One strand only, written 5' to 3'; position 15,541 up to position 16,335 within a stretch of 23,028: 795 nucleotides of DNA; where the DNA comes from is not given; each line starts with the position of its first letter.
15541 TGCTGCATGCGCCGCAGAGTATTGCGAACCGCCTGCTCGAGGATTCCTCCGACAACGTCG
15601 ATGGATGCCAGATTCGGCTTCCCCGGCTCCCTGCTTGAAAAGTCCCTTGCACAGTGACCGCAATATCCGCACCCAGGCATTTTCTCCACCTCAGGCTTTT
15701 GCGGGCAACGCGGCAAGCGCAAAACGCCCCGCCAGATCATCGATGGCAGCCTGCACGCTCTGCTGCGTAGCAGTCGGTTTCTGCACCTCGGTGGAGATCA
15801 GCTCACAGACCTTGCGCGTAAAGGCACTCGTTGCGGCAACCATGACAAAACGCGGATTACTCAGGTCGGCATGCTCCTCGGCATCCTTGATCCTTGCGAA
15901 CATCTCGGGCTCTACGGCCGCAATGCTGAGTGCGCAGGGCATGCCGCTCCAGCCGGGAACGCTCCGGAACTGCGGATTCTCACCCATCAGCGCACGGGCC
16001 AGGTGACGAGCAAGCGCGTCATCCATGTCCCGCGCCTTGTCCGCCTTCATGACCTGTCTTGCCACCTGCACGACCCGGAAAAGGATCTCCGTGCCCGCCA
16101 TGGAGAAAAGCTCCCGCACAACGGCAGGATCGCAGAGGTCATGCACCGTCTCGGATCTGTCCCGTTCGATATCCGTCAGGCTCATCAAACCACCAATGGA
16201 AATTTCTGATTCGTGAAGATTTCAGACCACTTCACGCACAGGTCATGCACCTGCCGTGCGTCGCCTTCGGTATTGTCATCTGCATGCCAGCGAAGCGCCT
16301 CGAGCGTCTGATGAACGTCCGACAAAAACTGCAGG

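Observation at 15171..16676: Three-gene cassette of unrecognised proteins coupled to an NfeD-SPFH pair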

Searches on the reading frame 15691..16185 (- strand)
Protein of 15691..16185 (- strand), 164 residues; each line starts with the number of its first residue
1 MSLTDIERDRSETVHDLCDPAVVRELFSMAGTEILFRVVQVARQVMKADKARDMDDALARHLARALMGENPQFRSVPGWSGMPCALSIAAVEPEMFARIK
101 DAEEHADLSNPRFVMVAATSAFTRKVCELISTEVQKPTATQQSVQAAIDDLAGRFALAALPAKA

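Call 5: search_protein_families(library=pfam, proteins=[window:15691-16185:-], max_evalue=1)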
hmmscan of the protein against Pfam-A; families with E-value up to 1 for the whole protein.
window:15691-16185:- (164 aa): 0 families

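Call 6: search_protein_families(library=ncbifam, proteins=[window:15691-16185:-], max_evalue=1)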
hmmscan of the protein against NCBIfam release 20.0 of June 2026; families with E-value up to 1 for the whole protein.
window:15691-16185:- (164 aa): 0 families

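Call 9: find_encoding_contigs(protein=window:15691-16185:-, flank=10000)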
Protein window:15691-16185:- (164 aa): 23 contigs read that carry it; 6 places shown.
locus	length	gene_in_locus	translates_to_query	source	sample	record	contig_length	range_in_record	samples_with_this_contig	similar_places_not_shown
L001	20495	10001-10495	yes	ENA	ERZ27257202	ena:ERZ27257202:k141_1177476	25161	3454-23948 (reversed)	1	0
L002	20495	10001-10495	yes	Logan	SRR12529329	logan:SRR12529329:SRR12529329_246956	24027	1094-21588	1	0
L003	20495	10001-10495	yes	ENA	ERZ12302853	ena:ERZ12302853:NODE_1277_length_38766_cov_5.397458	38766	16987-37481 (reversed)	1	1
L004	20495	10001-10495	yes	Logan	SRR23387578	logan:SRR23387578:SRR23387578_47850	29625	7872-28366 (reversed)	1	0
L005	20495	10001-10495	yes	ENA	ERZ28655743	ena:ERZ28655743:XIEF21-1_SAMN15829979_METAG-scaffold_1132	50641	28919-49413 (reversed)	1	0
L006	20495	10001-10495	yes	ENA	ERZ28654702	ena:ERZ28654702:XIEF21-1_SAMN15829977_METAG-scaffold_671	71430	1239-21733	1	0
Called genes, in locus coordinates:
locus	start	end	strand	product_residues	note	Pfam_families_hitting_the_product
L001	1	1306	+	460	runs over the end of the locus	PF05496:RuvB_N, PF13191:AAA_16 (faint), PF00004:AAA, PF07728:AAA_5 (faint), PF13173:AAA_14 (weak), PF13401:AAA_22 (faint), PF16193:AAA_assoc_2, PF12002:MgsA_C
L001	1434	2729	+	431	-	PF02403:Seryl_tRNA_N, PF00587:tRNA-synt_2b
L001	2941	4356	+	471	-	PF01565:FAD_binding_4, PF02913:FAD-oxidase_C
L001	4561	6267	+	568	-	PF00999:Na_H_Exchanger, PF02254:TrkA_N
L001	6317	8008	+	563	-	PF00999:Na_H_Exchanger, PF02254:TrkA_N (weak)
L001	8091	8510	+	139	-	PF01957:NfeD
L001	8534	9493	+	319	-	PF01145:Band_7, PF16200:Band_7_C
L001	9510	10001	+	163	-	-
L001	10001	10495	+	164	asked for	-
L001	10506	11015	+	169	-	-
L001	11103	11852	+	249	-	PF01975:SurE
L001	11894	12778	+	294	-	PF01476:LysM, PF01551:Peptidase_M23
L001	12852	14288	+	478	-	PF01938:TRAM (weak), PF05958:tRNA_U5-meth_tr, PF13847:Methyltransf_31 (faint), PF13649:Methyltransf_25 (weak)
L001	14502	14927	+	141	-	PF00334:NDK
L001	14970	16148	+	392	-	PF21016:RlmN_N, PF04055:Radical_SAM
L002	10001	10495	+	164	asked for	-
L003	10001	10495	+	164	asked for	-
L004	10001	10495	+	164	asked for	-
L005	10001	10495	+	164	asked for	-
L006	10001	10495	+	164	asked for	-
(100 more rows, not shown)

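Call 14: find_homologous_proteins(query=window:15691-16185:-, max_evalue=10)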
Query window:15691-16185:- (164 aa): 27 proteins with E <= 10 among 675 candidates.
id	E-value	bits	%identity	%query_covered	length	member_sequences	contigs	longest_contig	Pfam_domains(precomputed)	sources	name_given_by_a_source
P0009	7.4e-99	345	99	100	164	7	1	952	-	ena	-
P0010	1.5e-81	289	83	98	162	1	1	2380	-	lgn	-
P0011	1.4e-78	280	81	99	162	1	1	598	-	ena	-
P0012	2.9e-78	279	80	99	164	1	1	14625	-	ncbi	-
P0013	6.3e-76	271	78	99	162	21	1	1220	-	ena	-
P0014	1.4e-51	192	58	91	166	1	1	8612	-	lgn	-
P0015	2.9e-51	191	60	91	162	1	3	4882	-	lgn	-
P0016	3.0e-51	191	60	91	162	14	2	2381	-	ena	-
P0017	1.1e-50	189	57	94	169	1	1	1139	-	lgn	-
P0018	2.1e-49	185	57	94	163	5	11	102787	-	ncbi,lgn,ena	-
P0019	1.3e-45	173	57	93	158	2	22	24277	-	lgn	-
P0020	4.9e-41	158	53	85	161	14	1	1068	-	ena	-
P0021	3.7e-39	152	52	86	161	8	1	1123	-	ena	-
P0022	5.7e-39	151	47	96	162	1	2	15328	-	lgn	-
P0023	8.7e-39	151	49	92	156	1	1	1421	-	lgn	-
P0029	3.0e-34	136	50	89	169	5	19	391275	-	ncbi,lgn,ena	-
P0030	4.8e-31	126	41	85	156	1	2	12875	-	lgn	-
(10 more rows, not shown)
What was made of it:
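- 15691..16185 (-): orfB: B-type member (164 aa). It is the most conserved of the three, with the motif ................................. ... NPRxxMV. 27 homologue clusters (call 14).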

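Call 15: find_encoding_contigs(protein=P0029, flank=7000, max_places=2)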
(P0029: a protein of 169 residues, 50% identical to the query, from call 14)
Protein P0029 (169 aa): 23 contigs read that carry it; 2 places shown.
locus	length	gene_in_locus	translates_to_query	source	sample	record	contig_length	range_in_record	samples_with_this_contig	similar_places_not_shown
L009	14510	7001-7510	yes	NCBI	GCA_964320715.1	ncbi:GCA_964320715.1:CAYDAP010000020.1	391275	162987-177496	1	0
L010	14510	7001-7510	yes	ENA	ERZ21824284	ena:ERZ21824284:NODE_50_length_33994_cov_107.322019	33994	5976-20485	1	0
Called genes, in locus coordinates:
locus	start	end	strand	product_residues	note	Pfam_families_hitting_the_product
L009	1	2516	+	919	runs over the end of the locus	PF03979:Sigma70_r1_1, PF00140:Sigma70_r1_2, PF04546:Sigma70_ner, PF04542:Sigma70_r2, PF04539:Sigma70_r3, PF04545:Sigma70_r4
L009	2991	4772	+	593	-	PF00999:Na_H_Exchanger, PF02254:TrkA_N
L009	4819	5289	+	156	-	PF01957:NfeD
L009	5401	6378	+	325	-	PF01145:Band_7, PF16200:Band_7_C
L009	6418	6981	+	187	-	-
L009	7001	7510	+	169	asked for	-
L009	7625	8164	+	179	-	-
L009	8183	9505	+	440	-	PF07690:MFS_1, PF13347:MFS_2, PF11700:ATG22, PF07690:MFS_1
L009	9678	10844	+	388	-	PF00465:Fe-ADH, PF13685:Fe-ADH_2, PF25137:ADH_Fe_C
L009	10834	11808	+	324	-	PF00383:dCMP_cyt_deam_1, PF14437:MafB19-deam, PF14439:Bd3614-deam (weak)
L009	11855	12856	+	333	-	PF02016:Peptidase_S66, PF17676:Peptidase_S66C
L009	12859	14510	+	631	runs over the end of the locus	PF00512:HisKA, PF02518:HATPase_c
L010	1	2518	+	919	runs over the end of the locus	PF03979:Sigma70_r1_1, PF00140:Sigma70_r1_2, PF04546:Sigma70_ner, PF04542:Sigma70_r2, PF04539:Sigma70_r3, PF04545:Sigma70_r4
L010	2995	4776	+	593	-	PF00999:Na_H_Exchanger, PF02254:TrkA_N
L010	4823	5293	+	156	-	PF01957:NfeD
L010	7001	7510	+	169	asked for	-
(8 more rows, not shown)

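Call 16: find_encoding_contigs(protein=P0018, flank=7000, max_places=2)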
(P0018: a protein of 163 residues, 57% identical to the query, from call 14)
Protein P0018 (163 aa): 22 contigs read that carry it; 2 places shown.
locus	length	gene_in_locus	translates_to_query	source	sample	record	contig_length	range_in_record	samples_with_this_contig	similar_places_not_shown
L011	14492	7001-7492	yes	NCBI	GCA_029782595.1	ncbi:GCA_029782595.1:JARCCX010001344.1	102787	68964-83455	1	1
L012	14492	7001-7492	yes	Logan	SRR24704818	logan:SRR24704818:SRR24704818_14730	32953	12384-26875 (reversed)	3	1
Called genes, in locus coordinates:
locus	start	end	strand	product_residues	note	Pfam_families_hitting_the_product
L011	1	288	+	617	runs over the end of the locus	PF01807:Zn_ribbon_DnaG, PF08275:DNAG_N, PF01751:Toprim, PF13155:Toprim_2, PF13362:Toprim_3 (weak), PF13662:Toprim_4, PF10410:DnaB_bind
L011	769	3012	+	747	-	PF03979:Sigma70_r1_1, PF00140:Sigma70_r1_2, PF04546:Sigma70_ner, PF04542:Sigma70_r2, PF04539:Sigma70_r3, PF04545:Sigma70_r4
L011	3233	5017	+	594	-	PF00999:Na_H_Exchanger, PF02254:TrkA_N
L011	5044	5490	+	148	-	-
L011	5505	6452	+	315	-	PF01145:Band_7, PF16200:Band_7_C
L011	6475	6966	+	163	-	-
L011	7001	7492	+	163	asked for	-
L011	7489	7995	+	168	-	-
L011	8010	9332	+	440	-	PF07690:MFS_1 (weak), PF11700:ATG22, PF13347:MFS_2, PF07690:MFS_1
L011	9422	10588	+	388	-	PF00465:Fe-ADH, PF13685:Fe-ADH_2, PF25137:ADH_Fe_C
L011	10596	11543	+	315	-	PF00383:dCMP_cyt_deam_1, PF14437:MafB19-deam, PF14439:Bd3614-deam (weak)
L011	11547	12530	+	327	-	PF02016:Peptidase_S66, PF17676:Peptidase_S66C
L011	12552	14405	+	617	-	PF00512:HisKA, PF02518:HATPase_c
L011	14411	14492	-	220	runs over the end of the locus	PF00072:Response_reg, PF00196:GerE, PF08281:Sigma70_r4_2 (weak)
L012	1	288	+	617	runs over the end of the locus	PF01807:Zn_ribbon_DnaG, PF08275:DNAG_N, PF01751:Toprim, PF13155:Toprim_2, PF13362:Toprim_3 (weak), PF13662:Toprim_4, PF10410:DnaB_bind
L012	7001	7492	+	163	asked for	-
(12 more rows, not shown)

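Call 17: find_encoding_contigs(protein=P0030, flank=7000, max_places=2)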
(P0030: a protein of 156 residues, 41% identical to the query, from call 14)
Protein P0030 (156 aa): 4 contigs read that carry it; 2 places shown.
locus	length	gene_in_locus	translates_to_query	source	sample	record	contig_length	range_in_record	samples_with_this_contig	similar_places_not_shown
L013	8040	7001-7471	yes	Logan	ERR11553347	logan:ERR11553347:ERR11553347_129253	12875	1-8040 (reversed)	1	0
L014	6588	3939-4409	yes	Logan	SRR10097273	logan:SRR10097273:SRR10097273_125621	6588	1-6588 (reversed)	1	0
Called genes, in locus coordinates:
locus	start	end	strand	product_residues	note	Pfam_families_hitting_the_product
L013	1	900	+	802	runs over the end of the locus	PF03979:Sigma70_r1_1, PF00140:Sigma70_r1_2, PF04546:Sigma70_ner, PF04542:Sigma70_r2, PF04539:Sigma70_r3, PF04545:Sigma70_r4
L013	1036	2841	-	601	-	PF04205:FMN_bind, PF00890:FAD_binding_2, PF01134:GIDA (weak), PF01266:DAO, PF03486:HI0933_like, PF07992:Pyr_redox_2, PF12831:FAD_oxidored, PF13450:NAD_binding_8, +1 more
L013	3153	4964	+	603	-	PF00999:Na_H_Exchanger, PF02254:TrkA_N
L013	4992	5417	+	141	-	PF01957:NfeD (weak)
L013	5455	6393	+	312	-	PF01145:Band_7, PF16200:Band_7_C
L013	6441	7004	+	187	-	-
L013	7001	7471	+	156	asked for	-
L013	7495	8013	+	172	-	-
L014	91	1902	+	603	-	PF00999:Na_H_Exchanger, PF02254:TrkA_N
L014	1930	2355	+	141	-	PF01957:NfeD (weak)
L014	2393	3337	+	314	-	PF01145:Band_7, PF16200:Band_7_C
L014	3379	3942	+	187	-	-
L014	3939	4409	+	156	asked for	-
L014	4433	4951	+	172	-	-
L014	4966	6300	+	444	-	PF07690:MFS_1 (weak), PF13347:MFS_2, PF11700:ATG22, PF07690:MFS_1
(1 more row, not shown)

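Call 29: search_solved_structures(query=A4, max_evalue=10)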
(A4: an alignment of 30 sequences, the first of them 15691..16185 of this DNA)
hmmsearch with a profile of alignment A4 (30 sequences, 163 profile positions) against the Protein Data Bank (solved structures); distinct sequences matched with E-value up to 10: 3.
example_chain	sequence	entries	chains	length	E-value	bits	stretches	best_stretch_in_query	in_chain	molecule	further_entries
3cq0_A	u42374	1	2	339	1.3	12.1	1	88-153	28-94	Putative transaldolase YGR043C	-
5cwb_A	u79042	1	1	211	1.3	12.1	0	97-150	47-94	Designed helical repeat protein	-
7mwr_B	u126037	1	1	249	8.3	9.5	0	97-150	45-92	LHD101B4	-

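Call 30: search_protein_families(library=padloc, proteins=[window:15691-16185:-], max_evalue=1)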
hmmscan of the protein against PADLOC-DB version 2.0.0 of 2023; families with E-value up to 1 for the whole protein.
window:15691-16185:- (164 aa): 0 families

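Call 32: find_related_loci(query=A1, collection=genome_contigs, flank=8000)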
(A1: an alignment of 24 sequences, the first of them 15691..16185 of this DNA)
Query A1 (164 aa) in genome_contigs; peptide patterns used: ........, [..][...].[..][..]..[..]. (x = any residue, [..] = any of these).
203 stretches matched a pattern; 9 encode a relative of the query (tblastn E <= 1e-3); 9 distinct loci.
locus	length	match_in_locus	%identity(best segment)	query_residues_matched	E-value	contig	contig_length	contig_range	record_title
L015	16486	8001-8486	80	3-164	1e-86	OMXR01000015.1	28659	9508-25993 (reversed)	uncultured Sutterella sp. isolate RUG068 genome assembly, contig: scaffold_569, whole genome shotgun sequence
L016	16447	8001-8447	60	12-160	7e-59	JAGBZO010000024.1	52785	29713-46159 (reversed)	MAG: Duodenibacillus sp. isolate RGIG9590 Yak_Colon.Co__c1523600, whole genome shotgun sequence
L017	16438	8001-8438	53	17-162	5e-47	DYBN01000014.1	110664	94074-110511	MAG TPA_asm: Sutterella sp. isolate HRGM_Genome_2132 HRGM_Genome_2132_14, whole genome shotgun sequence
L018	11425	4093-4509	55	17-155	1e-46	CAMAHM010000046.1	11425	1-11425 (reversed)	MAG: uncultured Sutterella sp. isolate SRR5665903_bin.150_metaWRAP_v1.3_MAG genome assembly, contig: ERZ11448883.11201,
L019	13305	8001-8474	52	7-164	7e-46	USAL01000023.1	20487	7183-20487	uncultured Sutterella sp. isolate UMGS1525 genome assembly, contig: NODE_1670_length_20487_cov_2.677952, whole genome sh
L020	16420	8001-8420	52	17-157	1e-42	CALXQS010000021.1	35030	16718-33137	MAG: uncultured Duodenibacillus sp. isolate BRZ_MB__bin102 genome assembly, contig: BRZ_MB__NODE_1668_length_35030_cov_8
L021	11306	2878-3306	47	13-155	8e-42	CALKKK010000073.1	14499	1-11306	MAG TPA_asm: uncultured Sutterella sp. isolate SRR7658673_bin.5_CONCOCT_v1.1_MAG genome assembly, contig: ERZ1035006.160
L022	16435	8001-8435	50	17-162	1e-39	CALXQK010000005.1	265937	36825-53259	MAG: uncultured Duodenibacillus sp. isolate E12__bin28 genome assembly, contig: E12__k127_3792474, whole genome shotgun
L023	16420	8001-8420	50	17-157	8e-40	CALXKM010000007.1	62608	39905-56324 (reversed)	MAG: uncultured Duodenibacillus sp. isolate E08__bin76 genome assembly, contig: E08__k127_3372116, whole genome shotgun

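Call 34: predict_structure(alignment_id=A4)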
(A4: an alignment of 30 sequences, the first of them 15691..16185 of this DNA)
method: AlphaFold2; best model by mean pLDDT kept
length: 164 residues; sequences in the alignment: 30
mean_pLDDT: 92.9   pTM: 0.86
mean pLDDT of the five models: 92.9, 92.7, 92.4, 91.9, 90.0
residues with pLDDT >= 90: 147; 70-90: 4; 50-70: 3; < 50: 10
segments of 3 or more residues with pLDDT < 50: 1-9
pLDDT, mean of each block of 10 residues (from residue 1): 47 86 98 98 97 98 97 95 98 98 95 98 98 97 97 98 75
secondary structure, 60 per line:
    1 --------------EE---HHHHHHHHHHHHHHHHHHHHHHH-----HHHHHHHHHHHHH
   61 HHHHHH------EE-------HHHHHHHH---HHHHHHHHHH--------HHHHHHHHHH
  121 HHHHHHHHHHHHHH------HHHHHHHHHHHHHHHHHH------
elements in order: H20-42 H48-66 H82-89 H93-102 H111-134 H141-158

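Call 38: search_protein_representatives(alignment_id=A4)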
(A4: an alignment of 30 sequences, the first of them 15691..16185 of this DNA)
Query: 30 sequences, 163 profile positions. Proteins with E-value up to 0.001 (for the whole library): 177; up to 1e-10: 82; up to 1e-30: 10. The best 150 are listed.
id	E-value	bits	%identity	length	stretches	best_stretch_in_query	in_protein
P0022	4.3e-61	221.8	-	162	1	4-162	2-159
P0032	1.3e-51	191.0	-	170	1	11-161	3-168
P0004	1.5e-47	177.8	-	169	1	3-160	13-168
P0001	4.5e-45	169.7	-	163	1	3-159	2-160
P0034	4.6e-45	169.7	-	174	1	3-129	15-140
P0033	5.5e-45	169.4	-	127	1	5-123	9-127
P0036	1.7e-39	151.6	-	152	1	8-161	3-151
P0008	1.4e-34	135.6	-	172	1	2-161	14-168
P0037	5.1e-34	133.8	-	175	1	3-161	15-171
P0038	2.8e-31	124.9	-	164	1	1-159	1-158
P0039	2.1e-29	118.8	-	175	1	3-161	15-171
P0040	2.7e-29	118.4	-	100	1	64-159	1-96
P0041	1.6e-26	109.4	-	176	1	3-159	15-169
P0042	9.6e-26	106.9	-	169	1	7-160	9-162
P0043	2.9e-24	102.1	-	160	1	3-132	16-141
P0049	7.7e-21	90.9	-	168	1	22-157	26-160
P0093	8.1e-13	64.8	-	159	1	9-156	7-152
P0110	8.4e-11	58.3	-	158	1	3-156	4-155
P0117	4.2e-10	56.0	-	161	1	7-130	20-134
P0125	2.5e-09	53.5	-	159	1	11-153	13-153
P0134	5.8e-08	49.1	-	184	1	14-157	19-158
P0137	1.3e-07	47.9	-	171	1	5-137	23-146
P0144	4.5e-07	46.1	-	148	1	11-160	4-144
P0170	2.2e-05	40.6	-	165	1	30-160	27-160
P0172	2.9e-05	40.3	-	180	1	12-157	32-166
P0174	3.2e-05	40.1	-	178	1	10-159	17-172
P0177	4.8e-05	39.6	-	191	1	9-161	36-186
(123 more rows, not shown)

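Call 42: find_encoding_contigs(protein=P0110, flank=7000, max_places=3)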
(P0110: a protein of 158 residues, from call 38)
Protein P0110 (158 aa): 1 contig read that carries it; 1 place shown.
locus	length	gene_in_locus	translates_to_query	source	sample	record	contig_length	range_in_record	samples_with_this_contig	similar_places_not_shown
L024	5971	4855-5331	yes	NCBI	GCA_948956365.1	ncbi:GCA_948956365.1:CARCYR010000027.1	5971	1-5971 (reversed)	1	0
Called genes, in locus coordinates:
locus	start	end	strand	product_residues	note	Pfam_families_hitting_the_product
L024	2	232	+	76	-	?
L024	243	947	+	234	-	PF00588:SpoU_methylase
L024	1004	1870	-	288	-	PF03618:Kinase-PPPase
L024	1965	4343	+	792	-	PF01326:PPDK_N, PF00391:PEP-utilizers, PF02896:PEP-utilizers_C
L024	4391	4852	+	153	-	-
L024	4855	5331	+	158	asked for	-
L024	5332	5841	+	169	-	-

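Call 47: find_encoding_contigs(protein=P0172, flank=8000, max_places=2)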
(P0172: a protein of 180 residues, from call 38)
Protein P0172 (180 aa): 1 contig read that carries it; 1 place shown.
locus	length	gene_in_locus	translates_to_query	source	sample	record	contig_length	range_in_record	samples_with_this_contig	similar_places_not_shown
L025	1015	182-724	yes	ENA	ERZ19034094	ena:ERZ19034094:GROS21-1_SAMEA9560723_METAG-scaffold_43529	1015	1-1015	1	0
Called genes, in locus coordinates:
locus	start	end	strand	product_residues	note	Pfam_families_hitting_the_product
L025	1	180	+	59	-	?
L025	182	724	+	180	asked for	-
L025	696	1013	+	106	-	?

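Call 48: find_encoding_contigs(protein=P0174, flank=8000, max_places=2)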
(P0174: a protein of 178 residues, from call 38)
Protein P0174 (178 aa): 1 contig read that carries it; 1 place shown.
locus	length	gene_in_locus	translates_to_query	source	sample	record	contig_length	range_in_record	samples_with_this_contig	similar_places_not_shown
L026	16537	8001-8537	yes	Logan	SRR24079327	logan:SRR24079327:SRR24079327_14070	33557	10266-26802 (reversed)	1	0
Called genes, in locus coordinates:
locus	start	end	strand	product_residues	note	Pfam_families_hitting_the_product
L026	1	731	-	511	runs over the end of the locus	PF00890:FAD_binding_2, PF01266:DAO (faint)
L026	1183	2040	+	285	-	-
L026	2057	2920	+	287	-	-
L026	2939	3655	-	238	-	PF24741:AlkZ-rel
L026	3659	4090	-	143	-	-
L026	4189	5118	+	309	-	PF00383:dCMP_cyt_deam_1, PF14437:MafB19-deam, PF14439:Bd3614-deam (weak)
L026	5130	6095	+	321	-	PF02016:Peptidase_S66, PF17676:Peptidase_S66C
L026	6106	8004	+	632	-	PF00512:HisKA, PF02518:HATPase_c, PF00072:Response_reg (weak)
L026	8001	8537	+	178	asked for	-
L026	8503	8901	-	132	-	PF00583:Acetyltransf_1 (weak)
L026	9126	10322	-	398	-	PF14239:RRXRR, PF01844:HNH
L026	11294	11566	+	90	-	PF00216:Bac_DNA_binding, PF18291:HU-HIG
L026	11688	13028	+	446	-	PF01546:Peptidase_M20, PF07687:M20_dimer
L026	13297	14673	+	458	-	PF01235:Na_Ala_symp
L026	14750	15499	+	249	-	PF03070:TENA_THI-4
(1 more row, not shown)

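Call 49: find_encoding_contigs(protein=P0134, flank=8000, max_places=2)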
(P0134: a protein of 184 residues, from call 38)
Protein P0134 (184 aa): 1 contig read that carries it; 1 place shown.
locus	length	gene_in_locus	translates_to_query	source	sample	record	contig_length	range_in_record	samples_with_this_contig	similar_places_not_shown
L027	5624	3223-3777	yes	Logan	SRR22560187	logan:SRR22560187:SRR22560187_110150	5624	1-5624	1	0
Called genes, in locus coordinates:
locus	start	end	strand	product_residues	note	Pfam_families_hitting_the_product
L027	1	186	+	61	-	?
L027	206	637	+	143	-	PF01957:NfeD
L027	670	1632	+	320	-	PF01145:Band_7, PF16200:Band_7_C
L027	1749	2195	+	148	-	-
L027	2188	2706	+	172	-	-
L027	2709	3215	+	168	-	-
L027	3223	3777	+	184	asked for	-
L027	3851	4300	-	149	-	PF01668:SmpB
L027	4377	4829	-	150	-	PF00903:Glyoxalase, PF13669:Glyoxalase_4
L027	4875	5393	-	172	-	PF01258:zf-dskA_traR (faint), PF02663:FmdE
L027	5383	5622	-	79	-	?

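Call 58: find_related_loci(query=A8, collection=metagenome_contigs, flank=7000)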
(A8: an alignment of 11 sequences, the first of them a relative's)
Query A8 (176 aa) in metagenome_contigs; peptide patterns used: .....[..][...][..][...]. (x = any residue, [..] = any of these).
89 stretches matched a pattern; 53 encode a relative of the query (tblastn E <= 1e-3); 53 distinct loci.
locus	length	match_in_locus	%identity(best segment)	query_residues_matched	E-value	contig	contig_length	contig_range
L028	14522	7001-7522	73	1-174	9e-83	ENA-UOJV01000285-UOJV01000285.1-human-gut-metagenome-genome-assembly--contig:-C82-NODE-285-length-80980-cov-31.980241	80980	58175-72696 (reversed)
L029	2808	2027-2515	52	7-169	2e-52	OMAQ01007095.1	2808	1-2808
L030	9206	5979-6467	52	7-169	3e-52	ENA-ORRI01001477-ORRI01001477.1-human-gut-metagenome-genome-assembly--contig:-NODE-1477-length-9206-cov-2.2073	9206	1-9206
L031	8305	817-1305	52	7-169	3e-52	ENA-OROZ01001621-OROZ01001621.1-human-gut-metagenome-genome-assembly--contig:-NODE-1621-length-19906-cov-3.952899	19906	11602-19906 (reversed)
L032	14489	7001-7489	51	7-169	3e-52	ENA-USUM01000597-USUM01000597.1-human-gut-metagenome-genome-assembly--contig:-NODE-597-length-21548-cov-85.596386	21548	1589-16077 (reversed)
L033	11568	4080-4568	52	7-169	3e-52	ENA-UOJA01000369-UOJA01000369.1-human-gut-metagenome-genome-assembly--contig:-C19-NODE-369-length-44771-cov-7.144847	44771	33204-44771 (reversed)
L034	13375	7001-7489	51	7-169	4e-52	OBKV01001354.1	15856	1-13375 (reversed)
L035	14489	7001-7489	52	7-169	3e-52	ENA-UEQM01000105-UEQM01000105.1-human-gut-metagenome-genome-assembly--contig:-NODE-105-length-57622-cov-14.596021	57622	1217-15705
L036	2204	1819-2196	55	7-132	1e-40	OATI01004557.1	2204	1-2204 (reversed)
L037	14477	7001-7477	39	1-170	1e-27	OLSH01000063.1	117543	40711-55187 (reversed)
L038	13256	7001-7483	32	1-169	1e-22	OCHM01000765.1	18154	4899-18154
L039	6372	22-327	43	1-101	1e-21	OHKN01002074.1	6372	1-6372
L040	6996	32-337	43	1-101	2e-21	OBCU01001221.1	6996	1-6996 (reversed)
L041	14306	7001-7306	43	1-101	2e-21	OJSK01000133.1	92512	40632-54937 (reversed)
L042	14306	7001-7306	43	1-101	2e-21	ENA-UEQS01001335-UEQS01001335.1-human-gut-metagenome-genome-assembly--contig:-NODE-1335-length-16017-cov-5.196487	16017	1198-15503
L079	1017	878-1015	43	1-46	3e-7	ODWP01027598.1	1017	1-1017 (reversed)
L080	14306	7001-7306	42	1-101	2e-18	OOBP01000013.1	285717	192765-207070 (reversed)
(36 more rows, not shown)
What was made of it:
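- Tried and rejected: The narrower A8 worked (call 58).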
